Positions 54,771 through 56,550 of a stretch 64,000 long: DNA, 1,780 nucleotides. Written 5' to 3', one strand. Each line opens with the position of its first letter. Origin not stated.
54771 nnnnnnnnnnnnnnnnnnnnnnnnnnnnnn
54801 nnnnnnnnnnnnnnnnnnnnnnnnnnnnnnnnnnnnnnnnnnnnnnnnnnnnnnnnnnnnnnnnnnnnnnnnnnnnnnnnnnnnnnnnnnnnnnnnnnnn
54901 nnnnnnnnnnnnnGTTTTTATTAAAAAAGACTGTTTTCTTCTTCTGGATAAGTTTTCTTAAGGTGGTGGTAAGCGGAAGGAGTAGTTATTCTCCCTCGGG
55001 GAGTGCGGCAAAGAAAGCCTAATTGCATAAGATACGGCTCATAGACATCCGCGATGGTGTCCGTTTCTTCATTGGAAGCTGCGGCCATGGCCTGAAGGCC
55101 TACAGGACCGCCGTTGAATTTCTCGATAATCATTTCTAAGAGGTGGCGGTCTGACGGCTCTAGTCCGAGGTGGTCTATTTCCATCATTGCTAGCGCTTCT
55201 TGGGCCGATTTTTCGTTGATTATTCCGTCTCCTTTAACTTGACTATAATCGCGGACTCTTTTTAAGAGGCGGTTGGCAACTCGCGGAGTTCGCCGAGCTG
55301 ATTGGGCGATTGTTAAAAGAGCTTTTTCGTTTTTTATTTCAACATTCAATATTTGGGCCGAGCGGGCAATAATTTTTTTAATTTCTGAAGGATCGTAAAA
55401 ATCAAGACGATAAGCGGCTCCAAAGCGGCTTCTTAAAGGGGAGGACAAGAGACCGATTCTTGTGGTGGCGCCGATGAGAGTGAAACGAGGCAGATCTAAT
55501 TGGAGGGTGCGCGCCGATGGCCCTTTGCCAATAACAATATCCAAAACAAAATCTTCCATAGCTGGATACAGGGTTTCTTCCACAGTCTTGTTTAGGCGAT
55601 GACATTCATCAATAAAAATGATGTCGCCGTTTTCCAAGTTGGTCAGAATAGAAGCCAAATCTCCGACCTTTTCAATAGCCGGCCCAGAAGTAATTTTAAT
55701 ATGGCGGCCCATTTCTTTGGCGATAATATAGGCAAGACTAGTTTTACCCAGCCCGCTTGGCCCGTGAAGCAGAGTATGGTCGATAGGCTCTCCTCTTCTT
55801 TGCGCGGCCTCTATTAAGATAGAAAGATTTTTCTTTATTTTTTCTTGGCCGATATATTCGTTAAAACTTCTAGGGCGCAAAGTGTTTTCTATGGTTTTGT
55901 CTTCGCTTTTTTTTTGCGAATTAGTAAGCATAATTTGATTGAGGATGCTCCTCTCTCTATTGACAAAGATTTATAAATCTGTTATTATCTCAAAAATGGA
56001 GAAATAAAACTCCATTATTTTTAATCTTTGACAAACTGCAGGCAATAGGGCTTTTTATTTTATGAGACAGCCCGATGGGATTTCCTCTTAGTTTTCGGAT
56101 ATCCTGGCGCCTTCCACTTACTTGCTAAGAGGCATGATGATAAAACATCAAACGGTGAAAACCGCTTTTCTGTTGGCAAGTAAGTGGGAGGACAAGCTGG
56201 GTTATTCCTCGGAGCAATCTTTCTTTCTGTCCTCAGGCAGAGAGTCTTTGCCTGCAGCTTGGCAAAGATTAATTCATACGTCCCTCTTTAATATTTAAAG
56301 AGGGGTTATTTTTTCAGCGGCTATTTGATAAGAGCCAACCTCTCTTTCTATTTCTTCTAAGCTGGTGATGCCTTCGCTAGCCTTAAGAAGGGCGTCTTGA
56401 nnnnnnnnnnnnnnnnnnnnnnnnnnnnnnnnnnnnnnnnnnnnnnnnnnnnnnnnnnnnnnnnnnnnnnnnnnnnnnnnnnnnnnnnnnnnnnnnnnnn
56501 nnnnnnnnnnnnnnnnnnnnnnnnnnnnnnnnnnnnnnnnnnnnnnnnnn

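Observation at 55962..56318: A ~300-nt structured intergenic RNA candidate with an 18-bp strand-specific stem between ruvB and the second pilB-like gene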

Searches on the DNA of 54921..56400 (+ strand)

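Call 4: search_rna_families(source=window, start=55850, end=56400, threshold=evalue, max_evalue=10, show_alignments=5)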
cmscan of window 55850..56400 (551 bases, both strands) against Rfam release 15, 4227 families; matches with E-value up to 10: 11.
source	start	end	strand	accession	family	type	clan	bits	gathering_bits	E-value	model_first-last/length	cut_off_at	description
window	56232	56313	+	RF00183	G-CSF_SLDE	Cis-reg;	-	24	45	0.026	1-96/96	no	G-CSF factor stem-loop destabilising element (SLDE)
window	56289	56353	+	RF00641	mir-154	Gene; miRNA;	CL00149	21.7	52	0.13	1-82/82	no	mir-154 microRNA precursor family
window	55934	56036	+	RF01590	plasmodium_snoR14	Gene; snRNA; snoRNA; CD-box;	-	21.3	90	3.5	1-127/127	no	small nucleolar RNA snoR14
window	56241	56313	+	RF00515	PyrR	Cis-reg;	-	20.6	54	2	1-115/115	no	PyrR binding site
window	56159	56274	+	RF00443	SNORA27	Gene; snRNA; snoRNA; HACA-box;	CL00032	18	64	1.1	1-127/127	no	Small nucleolar RNA SNORA27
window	55908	55996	+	RF02402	Afu_263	Gene; snRNA; snoRNA; CD-box;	CL00070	17.9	60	7.7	1-96/96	no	A. fumigatus snoRNA Afu_263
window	55923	56038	-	RF01654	ceN82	Gene; snRNA; snoRNA; HACA-box;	-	17.4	80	3.6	1-135/135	no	Caenorhabditis snoRNA ceN82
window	56167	56243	+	RF02022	mir-1275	Gene; miRNA;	-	16.8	71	1.5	1-78/78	no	mir-1275 microRNA precursor family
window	56250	56313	+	RF02580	tsr31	Gene; sRNA;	-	16.1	50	8.3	1-70/70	no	S. aureus tsr31 small RNA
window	56294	56354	+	RF04343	Plastid-psbA-2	Cis-reg;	CL00153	14.6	55.8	9.7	1-60/60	no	Plastid-psbA-2 3UTR RNA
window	56242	56313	+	RF02694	RalA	Gene; sRNA;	-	12.6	170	3.5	1-179/179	no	RalR antitoxin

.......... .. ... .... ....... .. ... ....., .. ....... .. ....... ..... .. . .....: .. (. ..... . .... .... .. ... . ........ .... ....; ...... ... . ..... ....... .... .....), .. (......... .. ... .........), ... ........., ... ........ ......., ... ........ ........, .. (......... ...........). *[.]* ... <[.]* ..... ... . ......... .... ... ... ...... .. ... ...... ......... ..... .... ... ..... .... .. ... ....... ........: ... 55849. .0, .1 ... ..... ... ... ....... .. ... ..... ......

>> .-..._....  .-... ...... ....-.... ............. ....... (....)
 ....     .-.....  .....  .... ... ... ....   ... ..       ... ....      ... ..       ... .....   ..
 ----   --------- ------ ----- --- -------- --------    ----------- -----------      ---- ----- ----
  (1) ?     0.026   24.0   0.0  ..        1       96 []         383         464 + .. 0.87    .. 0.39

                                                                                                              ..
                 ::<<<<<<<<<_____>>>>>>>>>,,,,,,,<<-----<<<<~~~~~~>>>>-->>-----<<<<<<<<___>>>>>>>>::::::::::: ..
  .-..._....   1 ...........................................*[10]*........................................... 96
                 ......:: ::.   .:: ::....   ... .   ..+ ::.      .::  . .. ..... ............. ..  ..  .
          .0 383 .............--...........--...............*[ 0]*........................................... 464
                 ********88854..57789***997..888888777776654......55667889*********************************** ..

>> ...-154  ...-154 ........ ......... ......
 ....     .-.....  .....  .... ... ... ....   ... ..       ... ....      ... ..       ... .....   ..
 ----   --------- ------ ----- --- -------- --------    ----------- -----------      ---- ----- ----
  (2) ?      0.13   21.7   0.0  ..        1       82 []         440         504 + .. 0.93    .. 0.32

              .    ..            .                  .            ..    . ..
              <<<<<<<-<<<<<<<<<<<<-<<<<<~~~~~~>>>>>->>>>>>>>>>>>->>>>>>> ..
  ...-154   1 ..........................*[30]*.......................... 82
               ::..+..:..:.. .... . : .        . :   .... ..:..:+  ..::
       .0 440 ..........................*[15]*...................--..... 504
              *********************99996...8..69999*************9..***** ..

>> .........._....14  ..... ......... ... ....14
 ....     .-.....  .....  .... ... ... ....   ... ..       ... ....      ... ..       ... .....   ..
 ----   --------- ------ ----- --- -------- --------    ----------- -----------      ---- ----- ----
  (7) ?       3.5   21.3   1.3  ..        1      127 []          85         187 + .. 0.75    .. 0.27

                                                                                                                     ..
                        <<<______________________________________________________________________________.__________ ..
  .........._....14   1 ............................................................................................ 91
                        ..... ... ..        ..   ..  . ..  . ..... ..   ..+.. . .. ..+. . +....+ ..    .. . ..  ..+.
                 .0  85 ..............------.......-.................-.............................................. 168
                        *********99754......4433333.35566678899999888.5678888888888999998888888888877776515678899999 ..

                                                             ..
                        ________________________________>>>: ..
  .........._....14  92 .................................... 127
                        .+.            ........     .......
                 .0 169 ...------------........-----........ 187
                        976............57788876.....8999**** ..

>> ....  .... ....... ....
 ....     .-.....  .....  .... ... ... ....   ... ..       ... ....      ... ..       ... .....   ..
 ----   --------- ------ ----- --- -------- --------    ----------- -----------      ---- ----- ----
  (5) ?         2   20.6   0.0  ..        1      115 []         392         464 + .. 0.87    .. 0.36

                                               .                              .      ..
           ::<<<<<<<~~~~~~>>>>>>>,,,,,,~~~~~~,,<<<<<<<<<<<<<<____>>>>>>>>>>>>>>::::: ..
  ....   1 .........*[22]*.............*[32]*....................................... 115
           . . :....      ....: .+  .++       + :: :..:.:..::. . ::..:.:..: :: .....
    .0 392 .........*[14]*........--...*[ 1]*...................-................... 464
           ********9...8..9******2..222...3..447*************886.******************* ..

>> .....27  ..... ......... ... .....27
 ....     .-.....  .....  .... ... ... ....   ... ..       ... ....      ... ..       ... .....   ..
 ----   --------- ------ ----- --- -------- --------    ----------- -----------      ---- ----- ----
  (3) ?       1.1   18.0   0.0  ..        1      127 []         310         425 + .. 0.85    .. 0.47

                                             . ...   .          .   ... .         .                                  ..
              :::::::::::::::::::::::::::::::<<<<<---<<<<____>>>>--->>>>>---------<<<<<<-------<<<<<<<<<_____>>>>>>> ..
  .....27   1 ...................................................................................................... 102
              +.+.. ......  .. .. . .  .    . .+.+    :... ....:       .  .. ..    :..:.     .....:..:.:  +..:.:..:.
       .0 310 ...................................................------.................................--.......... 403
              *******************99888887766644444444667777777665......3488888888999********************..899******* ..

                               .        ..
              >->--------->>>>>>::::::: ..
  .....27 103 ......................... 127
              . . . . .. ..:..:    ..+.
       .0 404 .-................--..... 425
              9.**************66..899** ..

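Call 53: build_rna_model(alignment_id=A5)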
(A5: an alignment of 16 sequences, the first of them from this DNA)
Model R1 built from alignment A5 (16 sequences, 231 columns); structure: RNAalifold consensus.
model positions 141; base pairs 43; branch points 1; effective number of sequences 2.43; information 0.59 bits per position. Calibrated on 0.2 Mb of random sequence (short: E-values are rough).
structure used (alignment columns):
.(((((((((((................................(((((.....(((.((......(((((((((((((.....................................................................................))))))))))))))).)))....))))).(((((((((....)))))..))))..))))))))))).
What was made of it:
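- Tried and rejected: I trimmed P1 and rebuilt it (call 53).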

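Call 55: search_with_rna_model(model_id=R1, sources=[window, L001, L002, L003, L004, L005, L006, L007, L008, L009, L010, L011, L012, L013, L014, L015, L016, L017, L018, L019, L020, L021, L022, L023, L024, L025, L026, L027, L028, L029, L030, L031, L032, L033, L034, L035, L036, L037, L038, L039, L040, L041, L042, L043, L044, L045, L046, L047, L048, L049, L050, L051, L052, L053, L054, L055, L056, L057, L058, L059, L060, L061, L062, L063, L064, L065, L066, L067, L068, L069, L070, L071, L072, L073, L074, L075, L076, L077, L078, L079, L080, L094, L097, L099, L100, L102, L104, L106, L107, L109], max_evalue=1)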
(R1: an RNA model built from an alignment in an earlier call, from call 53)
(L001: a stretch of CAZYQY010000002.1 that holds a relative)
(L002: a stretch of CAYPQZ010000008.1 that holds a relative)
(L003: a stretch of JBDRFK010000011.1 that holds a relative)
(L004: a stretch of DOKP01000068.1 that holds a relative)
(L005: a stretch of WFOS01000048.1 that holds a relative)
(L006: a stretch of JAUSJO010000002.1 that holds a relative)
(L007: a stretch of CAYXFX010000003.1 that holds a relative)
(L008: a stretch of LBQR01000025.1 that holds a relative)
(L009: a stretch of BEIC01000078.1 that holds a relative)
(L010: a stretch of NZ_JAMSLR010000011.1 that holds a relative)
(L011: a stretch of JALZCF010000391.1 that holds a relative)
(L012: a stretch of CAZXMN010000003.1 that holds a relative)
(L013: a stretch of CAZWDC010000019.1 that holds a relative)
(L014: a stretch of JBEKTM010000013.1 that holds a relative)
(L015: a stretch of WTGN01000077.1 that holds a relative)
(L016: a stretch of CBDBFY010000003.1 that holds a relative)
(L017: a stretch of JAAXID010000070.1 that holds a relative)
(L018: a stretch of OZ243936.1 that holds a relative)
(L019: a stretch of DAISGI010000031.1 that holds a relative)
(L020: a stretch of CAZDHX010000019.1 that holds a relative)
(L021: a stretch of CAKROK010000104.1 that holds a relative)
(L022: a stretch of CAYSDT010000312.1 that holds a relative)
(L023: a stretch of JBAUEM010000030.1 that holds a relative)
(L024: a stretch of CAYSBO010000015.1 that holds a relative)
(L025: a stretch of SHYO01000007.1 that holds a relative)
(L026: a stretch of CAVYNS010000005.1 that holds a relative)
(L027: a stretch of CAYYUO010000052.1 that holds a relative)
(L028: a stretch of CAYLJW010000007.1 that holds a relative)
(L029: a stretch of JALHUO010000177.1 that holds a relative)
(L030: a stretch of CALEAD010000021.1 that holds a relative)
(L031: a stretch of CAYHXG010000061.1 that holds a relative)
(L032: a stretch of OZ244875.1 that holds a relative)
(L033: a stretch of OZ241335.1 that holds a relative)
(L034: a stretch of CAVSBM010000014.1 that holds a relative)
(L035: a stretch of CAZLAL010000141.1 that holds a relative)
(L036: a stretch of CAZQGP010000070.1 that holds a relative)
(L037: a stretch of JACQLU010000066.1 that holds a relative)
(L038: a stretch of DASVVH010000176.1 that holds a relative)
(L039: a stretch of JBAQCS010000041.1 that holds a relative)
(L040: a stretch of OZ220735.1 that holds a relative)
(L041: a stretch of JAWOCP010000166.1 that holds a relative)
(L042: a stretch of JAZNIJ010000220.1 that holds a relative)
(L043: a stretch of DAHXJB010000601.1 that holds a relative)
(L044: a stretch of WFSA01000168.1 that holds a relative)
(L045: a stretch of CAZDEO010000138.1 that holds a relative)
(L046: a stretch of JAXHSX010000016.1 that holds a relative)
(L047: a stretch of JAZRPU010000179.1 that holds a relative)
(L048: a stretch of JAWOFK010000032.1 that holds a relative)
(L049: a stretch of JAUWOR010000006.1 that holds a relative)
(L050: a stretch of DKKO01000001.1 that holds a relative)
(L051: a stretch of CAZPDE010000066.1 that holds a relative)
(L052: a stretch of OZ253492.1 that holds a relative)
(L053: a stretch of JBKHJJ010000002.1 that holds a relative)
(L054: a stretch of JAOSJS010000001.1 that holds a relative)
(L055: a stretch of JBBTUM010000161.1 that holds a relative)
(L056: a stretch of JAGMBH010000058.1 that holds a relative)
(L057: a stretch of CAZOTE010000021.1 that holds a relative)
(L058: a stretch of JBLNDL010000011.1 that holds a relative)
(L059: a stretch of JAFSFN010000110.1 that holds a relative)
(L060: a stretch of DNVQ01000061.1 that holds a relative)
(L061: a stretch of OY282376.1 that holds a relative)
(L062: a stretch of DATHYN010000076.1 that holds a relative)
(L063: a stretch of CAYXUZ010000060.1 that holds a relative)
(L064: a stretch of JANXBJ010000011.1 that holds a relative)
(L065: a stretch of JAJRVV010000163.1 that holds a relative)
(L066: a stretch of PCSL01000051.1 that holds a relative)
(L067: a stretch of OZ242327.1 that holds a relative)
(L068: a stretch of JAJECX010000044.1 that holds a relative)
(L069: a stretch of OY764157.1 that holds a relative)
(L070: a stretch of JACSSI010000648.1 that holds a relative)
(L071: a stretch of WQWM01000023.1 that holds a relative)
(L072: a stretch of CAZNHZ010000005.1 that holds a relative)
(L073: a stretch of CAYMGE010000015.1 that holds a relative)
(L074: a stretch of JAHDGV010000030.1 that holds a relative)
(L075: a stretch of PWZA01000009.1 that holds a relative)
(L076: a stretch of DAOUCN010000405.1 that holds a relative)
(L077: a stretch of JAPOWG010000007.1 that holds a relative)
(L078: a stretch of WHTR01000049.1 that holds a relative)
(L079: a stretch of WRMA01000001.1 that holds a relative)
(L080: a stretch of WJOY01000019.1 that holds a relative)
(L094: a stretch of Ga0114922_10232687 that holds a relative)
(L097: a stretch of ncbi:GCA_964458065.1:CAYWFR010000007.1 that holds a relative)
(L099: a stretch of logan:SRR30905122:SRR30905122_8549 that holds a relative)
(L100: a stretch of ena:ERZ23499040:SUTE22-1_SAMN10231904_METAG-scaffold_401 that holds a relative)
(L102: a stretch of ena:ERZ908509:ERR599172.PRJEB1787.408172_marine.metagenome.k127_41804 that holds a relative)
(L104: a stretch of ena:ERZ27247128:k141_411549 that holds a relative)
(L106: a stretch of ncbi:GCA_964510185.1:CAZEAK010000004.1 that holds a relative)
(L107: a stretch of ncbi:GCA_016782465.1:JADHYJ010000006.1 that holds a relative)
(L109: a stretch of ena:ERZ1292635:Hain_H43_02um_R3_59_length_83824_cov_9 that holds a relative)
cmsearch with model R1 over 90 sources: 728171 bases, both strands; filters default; matches with E-value up to 1: 19.
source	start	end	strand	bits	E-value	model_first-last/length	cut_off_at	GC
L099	2786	2926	-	154.9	4.7e-31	1-141/141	no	0.45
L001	3800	3941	-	150.7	4.1e-30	1-141/141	no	0.38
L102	2782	2925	-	148.8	1.1e-29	1-141/141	no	0.42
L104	2772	2912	-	141.9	3.7e-28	1-141/141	no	0.42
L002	3805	3942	-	139.6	1.2e-27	1-141/141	no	0.46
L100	2798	2941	-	136.8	5e-27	1-141/141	no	0.41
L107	2813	2954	-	135.8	8.1e-27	1-141/141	no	0.43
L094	442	587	+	135.7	8.5e-27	1-141/141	no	0.38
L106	2774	2910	-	133.4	2.8e-26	1-141/141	no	0.45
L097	1055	1188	-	131.1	8.8e-26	1-141/141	no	0.41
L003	3722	3860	-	122.5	7.3e-24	1-141/141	no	0.37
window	56035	56258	+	114.5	4.2e-22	1-141/141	no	0.46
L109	2771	2903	-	108.3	1e-20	1-141/141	no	0.37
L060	571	710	-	90.7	8.1e-17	1-141/141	no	0.47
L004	3645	3784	-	90.5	8.9e-17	1-141/141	no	0.46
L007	3760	3906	-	69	5.2e-12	1-141/141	no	0.51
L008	3651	3783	-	61.3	2.6e-10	1-141/141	no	0.41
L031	2900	3052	+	29.9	0.0023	1-141/141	no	0.52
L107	2813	2954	+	19.2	0.54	1-141/141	no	0.43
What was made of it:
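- None was found in about 60 non-Patescibacteria ruvB loci (call 55).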

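Call 59: search_rna_families(source=L102, start=2740, end=3000, threshold=evalue, max_evalue=10, show_alignments=2)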
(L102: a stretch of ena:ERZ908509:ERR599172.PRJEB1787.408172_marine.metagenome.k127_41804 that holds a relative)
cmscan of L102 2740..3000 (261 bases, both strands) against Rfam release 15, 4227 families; matches with E-value up to 10: 5.
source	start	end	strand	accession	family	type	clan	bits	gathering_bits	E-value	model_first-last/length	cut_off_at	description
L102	2947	2975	-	RF03686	mir-9424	Gene; miRNA;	-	13.9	90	4.9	1-68/68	no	mir-9424 microRNA precursor family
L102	2771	2868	+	RF02972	engA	Cis-reg;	-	13.4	46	2.4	1-101/101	no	engA RNA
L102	2851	2876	+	RF00522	PreQ1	Cis-reg; riboswitch;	-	12.4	39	5.1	1-45/45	no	PreQ1 (pre queuosine) riboswitch aptamer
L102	2802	2873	+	RF03126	L20-Deltaproteobacteria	Cis-reg; leader;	-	12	42.8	8.5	1-59/59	no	L20-Deltaproteobacteria ribosomal protein leader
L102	2927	3000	+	RF00628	RgsA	Gene; sRNA;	-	7.9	88.4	8.4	1-76/194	3'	RgsA sRNA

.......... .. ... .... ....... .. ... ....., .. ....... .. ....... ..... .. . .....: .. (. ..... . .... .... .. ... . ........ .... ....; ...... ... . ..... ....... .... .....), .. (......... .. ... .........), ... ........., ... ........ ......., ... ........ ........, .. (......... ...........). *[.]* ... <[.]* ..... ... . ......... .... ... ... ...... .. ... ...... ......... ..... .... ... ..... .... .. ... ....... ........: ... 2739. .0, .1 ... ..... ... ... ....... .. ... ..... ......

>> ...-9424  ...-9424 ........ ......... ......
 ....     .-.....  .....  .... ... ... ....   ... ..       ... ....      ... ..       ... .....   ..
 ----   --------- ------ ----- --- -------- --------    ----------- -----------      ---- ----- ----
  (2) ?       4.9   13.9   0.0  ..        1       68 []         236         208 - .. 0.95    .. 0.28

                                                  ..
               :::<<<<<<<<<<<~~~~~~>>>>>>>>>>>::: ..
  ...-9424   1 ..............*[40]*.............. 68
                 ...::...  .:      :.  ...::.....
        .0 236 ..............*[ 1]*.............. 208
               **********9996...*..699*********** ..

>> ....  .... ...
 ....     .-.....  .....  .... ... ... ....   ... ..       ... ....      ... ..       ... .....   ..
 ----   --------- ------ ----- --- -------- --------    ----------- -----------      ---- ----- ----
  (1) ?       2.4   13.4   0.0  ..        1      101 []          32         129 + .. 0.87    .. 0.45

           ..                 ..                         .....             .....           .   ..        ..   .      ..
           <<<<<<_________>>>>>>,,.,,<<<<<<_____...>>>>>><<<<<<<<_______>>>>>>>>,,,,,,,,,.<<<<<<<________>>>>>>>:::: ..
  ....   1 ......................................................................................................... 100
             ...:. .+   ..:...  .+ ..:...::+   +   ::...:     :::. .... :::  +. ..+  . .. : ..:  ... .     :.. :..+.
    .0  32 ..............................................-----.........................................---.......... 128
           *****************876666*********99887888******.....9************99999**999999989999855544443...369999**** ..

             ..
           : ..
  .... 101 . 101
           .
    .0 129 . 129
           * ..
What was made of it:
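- On 6S RNA: There is none even at E <= 10 in the 551-nt and 261-nt regions around the window copy and an insertion-free relative (calls 4, 59).
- Closest known: 6S RNA. Different: There is no covariance-model similarity (calls 4, 59).
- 6S RNA has an open central bubble where this RNA has two covarying hairpins, and the Rfam 6S models give no signal (calls 4, 59). The Rfam 6S models give no match even at E <= 10 in short search windows, for the window copy and for an insertion-free relative (calls 4, 59).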

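Call 60: search_rna_families(source=L037, start=3640, end=3960, threshold=evalue, max_evalue=10, show_alignments=2)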
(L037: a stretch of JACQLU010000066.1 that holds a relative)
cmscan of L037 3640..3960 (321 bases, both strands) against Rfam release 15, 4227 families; matches with E-value up to 10: 1.
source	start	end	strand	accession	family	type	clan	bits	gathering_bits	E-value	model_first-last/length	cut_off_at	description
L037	3846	3908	+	RF01125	sR4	Gene; snRNA; snoRNA; CD-box;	-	15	50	0.41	1-56/56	no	Small nucleolar RNA sR4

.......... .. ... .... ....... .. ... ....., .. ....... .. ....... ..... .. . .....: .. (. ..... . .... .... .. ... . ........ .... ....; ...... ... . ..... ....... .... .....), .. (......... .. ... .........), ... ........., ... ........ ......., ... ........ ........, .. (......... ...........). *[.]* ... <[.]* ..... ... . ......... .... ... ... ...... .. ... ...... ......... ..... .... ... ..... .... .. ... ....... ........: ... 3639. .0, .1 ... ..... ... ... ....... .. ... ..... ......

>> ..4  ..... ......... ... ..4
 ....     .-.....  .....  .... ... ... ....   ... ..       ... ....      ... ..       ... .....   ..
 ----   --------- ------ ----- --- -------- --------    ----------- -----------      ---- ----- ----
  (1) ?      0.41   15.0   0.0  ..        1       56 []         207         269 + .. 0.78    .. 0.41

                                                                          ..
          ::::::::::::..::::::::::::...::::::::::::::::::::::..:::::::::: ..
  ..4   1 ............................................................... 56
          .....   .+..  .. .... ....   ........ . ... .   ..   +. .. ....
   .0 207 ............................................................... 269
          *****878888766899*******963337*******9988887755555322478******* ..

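Call 72: search_with_rna_model(model_id=R1, sources=[L031, L037], filters=off, max_evalue=10, show_alignments=3)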
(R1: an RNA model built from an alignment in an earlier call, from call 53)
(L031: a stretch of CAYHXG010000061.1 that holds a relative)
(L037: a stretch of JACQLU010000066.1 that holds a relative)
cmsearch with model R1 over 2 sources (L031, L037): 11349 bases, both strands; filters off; matches with E-value up to 10: 12.
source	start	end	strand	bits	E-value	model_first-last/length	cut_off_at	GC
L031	2900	3052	+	29.9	3.6e-05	1-141/141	no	0.52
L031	39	69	-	14.8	0.081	1-141/141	no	0.39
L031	39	69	+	14.6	0.088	1-141/141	no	0.39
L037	118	184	-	11.6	0.42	1-141/141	no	0.52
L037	6136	6207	-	9.9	1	1-141/141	no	0.44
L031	3188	3265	-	8.8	1.7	1-141/141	no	0.35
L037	3702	3842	-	8.1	2.5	1-141/141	no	0.52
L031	1775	1927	-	7.3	3.8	1-141/141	no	0.35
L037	3702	3842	+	7.2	3.8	1-141/141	no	0.52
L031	2900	3052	-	7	4.2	1-141/141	no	0.52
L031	1362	1423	+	6.2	6.6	1-141/141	no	0.35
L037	903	918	+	5.7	8.5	69-84/141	no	0.56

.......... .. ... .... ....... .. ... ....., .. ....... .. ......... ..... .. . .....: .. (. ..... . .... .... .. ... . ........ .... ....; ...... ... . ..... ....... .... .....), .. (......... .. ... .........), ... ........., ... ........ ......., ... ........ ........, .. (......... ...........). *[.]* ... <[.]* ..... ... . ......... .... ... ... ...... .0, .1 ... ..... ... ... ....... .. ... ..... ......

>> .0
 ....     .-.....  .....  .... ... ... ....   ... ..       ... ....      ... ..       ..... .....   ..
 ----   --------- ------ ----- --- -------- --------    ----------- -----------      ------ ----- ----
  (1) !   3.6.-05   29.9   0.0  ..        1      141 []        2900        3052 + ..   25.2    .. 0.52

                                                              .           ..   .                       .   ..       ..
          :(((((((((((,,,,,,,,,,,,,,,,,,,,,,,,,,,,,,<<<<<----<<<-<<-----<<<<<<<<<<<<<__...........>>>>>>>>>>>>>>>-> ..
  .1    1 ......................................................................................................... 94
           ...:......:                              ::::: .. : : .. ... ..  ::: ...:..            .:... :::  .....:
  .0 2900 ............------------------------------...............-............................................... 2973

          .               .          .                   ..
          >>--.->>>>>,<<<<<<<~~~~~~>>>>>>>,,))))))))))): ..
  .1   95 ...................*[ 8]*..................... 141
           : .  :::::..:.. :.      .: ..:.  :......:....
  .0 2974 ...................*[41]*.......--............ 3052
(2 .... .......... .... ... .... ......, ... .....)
